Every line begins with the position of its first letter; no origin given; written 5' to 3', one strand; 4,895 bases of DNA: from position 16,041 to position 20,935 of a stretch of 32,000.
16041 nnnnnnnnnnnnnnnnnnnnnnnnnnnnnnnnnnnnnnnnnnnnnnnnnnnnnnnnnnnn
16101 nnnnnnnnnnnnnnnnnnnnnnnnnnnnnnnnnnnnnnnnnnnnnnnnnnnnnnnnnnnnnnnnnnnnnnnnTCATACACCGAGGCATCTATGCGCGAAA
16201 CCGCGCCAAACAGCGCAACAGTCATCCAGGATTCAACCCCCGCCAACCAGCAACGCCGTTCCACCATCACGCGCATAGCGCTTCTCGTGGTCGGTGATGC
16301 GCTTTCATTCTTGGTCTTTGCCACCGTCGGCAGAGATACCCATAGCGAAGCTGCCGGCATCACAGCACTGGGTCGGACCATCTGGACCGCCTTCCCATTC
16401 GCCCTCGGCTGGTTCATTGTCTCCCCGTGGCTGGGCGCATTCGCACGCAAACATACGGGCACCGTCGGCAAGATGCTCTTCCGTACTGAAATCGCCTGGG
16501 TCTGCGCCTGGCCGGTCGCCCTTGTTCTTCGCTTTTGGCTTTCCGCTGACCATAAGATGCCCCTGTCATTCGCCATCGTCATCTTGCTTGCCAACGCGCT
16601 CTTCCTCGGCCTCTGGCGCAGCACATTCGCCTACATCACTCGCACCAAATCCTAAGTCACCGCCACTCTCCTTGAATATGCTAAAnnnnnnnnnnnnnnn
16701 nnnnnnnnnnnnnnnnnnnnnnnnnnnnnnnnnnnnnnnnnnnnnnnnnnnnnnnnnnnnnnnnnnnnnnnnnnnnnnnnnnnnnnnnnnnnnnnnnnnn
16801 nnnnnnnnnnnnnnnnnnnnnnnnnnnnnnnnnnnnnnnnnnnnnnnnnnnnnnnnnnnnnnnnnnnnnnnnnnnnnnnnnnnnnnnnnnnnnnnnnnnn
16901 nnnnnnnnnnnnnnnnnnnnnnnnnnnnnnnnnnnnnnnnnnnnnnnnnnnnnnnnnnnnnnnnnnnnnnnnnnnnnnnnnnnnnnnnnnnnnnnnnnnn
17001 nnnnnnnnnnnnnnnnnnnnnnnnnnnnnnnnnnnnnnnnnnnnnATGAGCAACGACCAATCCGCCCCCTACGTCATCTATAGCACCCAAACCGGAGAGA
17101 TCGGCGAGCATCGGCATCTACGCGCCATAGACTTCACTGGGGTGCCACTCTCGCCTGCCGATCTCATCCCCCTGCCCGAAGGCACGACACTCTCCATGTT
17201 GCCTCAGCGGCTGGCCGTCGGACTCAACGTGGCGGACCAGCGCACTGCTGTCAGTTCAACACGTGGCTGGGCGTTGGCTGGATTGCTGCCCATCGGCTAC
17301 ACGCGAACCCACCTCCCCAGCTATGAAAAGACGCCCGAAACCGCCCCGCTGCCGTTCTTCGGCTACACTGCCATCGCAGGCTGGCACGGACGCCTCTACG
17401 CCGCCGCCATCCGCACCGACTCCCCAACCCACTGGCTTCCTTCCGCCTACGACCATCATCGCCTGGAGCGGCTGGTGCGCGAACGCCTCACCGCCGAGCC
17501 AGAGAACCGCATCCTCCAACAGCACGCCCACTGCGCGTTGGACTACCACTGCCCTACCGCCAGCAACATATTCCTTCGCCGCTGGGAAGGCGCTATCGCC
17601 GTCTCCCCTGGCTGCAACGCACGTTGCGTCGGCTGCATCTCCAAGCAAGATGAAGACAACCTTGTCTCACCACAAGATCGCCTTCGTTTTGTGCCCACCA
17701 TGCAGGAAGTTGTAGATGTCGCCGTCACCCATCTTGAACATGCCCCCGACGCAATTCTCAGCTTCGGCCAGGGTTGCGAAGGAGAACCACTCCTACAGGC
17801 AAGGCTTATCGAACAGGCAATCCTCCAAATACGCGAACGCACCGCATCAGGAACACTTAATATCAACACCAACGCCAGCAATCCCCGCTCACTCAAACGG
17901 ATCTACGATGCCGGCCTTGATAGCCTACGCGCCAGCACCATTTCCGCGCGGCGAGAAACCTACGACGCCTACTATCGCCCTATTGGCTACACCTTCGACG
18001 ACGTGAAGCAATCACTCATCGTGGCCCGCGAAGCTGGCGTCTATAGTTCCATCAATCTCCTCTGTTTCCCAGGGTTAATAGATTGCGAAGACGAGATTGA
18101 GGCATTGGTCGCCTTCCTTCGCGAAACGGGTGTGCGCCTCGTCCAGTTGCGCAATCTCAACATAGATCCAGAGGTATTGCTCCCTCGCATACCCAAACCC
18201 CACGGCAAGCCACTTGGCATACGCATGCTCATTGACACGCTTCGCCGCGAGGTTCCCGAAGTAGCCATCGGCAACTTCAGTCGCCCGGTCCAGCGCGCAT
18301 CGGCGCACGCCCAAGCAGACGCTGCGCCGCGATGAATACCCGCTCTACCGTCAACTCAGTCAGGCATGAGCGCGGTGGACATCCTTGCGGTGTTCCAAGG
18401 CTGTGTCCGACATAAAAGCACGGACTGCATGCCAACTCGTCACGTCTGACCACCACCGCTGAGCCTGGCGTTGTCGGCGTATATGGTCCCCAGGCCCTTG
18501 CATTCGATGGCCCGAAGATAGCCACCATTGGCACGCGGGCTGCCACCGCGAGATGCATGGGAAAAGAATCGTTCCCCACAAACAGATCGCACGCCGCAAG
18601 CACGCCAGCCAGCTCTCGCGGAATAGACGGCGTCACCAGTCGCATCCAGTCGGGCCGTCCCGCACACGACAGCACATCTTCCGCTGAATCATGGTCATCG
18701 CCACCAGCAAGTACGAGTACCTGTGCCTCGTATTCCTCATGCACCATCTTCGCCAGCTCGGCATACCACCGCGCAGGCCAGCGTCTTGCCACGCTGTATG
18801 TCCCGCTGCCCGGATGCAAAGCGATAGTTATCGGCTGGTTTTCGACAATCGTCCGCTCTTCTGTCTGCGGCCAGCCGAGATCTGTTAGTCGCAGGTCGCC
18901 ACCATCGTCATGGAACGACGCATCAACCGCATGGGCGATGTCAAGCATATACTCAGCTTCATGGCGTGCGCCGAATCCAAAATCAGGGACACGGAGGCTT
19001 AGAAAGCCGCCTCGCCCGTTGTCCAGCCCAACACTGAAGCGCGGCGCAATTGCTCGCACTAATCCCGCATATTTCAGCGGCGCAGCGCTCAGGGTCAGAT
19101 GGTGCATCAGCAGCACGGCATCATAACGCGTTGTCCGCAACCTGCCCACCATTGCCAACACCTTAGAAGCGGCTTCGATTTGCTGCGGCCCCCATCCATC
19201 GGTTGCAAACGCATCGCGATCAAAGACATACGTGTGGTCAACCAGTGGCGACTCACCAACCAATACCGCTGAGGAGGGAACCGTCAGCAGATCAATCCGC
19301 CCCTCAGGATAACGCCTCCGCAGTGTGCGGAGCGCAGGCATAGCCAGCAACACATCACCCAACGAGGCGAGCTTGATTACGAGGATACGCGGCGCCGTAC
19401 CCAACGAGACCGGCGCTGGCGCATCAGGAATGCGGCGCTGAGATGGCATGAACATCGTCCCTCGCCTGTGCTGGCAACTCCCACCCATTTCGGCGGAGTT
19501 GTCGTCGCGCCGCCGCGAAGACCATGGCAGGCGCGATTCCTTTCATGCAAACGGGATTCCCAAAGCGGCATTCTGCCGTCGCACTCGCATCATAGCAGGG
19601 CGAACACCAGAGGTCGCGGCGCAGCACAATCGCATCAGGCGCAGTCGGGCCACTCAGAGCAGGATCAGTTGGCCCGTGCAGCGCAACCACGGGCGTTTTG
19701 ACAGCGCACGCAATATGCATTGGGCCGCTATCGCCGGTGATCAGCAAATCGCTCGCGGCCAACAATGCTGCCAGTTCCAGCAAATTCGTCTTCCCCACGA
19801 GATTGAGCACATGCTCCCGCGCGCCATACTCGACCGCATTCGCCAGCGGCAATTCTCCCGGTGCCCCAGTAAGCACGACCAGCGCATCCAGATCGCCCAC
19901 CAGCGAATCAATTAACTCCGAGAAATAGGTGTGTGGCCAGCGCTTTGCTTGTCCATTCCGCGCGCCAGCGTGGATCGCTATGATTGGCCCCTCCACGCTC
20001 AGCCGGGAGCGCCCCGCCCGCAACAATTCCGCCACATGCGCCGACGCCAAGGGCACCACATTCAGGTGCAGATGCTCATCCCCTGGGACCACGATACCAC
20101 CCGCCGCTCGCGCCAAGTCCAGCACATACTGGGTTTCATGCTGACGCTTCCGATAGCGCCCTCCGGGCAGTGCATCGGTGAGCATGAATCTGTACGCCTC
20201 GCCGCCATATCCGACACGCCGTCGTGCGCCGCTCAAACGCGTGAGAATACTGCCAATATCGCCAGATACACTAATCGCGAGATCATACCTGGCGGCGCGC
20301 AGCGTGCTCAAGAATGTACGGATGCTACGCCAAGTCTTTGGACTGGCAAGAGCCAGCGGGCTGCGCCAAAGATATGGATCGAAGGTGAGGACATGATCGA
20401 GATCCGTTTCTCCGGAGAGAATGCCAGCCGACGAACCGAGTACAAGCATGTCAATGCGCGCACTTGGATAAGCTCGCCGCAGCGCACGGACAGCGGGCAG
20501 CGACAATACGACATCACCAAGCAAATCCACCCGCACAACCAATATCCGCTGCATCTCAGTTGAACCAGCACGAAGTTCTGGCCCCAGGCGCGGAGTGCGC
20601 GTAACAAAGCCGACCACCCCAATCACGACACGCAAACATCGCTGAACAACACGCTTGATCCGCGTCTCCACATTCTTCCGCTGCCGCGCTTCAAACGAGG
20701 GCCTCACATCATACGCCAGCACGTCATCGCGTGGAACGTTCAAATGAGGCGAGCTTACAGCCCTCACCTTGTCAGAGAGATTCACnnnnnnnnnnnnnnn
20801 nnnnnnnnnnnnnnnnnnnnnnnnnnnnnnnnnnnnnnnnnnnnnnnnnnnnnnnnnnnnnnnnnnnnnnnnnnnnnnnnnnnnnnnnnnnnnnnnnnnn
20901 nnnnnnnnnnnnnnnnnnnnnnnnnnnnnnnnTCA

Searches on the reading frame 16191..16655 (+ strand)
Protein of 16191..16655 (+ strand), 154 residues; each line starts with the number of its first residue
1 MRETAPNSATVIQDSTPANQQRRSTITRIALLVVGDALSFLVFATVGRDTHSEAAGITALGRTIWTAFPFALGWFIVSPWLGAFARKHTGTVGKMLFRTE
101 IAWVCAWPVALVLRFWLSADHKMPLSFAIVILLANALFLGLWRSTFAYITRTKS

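Call 15: search_protein_families(library=pfam, proteins=[window:16191-16655:+], max_evalue=0.001)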
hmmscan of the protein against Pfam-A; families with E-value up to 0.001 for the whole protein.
window:16191-16655:+ (154 aa): 1 family
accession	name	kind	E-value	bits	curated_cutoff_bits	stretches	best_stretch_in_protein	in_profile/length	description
PF11255.13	DUF3054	-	5.3e-21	75.5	25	1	33-145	1-109/110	Protein of unknown function (DUF3054)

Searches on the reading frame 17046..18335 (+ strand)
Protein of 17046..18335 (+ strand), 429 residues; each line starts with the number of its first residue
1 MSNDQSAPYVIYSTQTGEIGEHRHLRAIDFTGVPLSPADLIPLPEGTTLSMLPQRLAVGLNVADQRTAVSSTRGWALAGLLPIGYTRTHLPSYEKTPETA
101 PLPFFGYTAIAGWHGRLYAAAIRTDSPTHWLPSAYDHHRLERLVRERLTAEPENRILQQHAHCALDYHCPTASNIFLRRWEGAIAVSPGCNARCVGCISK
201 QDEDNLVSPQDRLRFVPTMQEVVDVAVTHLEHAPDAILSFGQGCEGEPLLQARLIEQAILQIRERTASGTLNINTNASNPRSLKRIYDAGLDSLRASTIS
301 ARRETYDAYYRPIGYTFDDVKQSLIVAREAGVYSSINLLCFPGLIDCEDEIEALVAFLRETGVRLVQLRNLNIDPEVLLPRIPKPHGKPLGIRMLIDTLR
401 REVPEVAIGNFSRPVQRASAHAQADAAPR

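Call 15: search_protein_families(library=pfam, proteins=[window:17046-18335:+], max_evalue=0.001)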
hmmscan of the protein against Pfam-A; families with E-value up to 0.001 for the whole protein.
window:17046-18335:+ (429 aa): 1 family
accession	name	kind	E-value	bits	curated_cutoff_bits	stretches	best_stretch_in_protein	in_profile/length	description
PF04055.27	Radical_SAM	-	7.6e-13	49.4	29.5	1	186-351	3-162/166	Radical SAM superfamily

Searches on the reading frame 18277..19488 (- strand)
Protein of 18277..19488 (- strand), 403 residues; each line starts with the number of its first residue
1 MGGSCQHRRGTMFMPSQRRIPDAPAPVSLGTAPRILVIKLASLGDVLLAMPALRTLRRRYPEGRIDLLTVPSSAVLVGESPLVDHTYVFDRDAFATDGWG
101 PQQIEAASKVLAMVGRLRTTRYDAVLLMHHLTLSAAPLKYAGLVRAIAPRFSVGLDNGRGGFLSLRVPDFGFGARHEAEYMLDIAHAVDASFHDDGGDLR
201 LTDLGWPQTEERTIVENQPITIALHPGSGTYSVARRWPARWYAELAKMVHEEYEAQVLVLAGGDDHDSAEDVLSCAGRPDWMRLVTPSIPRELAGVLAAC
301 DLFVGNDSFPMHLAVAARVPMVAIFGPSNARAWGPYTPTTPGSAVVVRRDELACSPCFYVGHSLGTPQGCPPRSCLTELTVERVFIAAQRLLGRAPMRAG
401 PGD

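Call 15: search_protein_families(library=pfam, proteins=[window:18277-19488:-], max_evalue=0.001)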
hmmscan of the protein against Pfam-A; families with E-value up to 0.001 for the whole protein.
window:18277-19488:- (403 aa): 1 family
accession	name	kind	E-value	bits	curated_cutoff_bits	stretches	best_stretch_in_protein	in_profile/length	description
PF01075.23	Glyco_transf_9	-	4.5e-22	79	22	1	112-359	3-238/247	Glycosyltransferase family 9 (heptosyltransferase)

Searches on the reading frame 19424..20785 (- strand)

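Call 66: search_protein_families(library=pfam, proteins=[window:19424-20785:-], max_evalue=0.0001)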
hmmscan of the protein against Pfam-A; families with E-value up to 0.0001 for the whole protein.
window:19424-20785:- (453 aa): 1 family
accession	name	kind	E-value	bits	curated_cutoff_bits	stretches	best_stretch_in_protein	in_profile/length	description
PF01075.23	Glyco_transf_9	-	3.9e-36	125.1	22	1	157-404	3-243/247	Glycosyltransferase family 9 (heptosyltransferase)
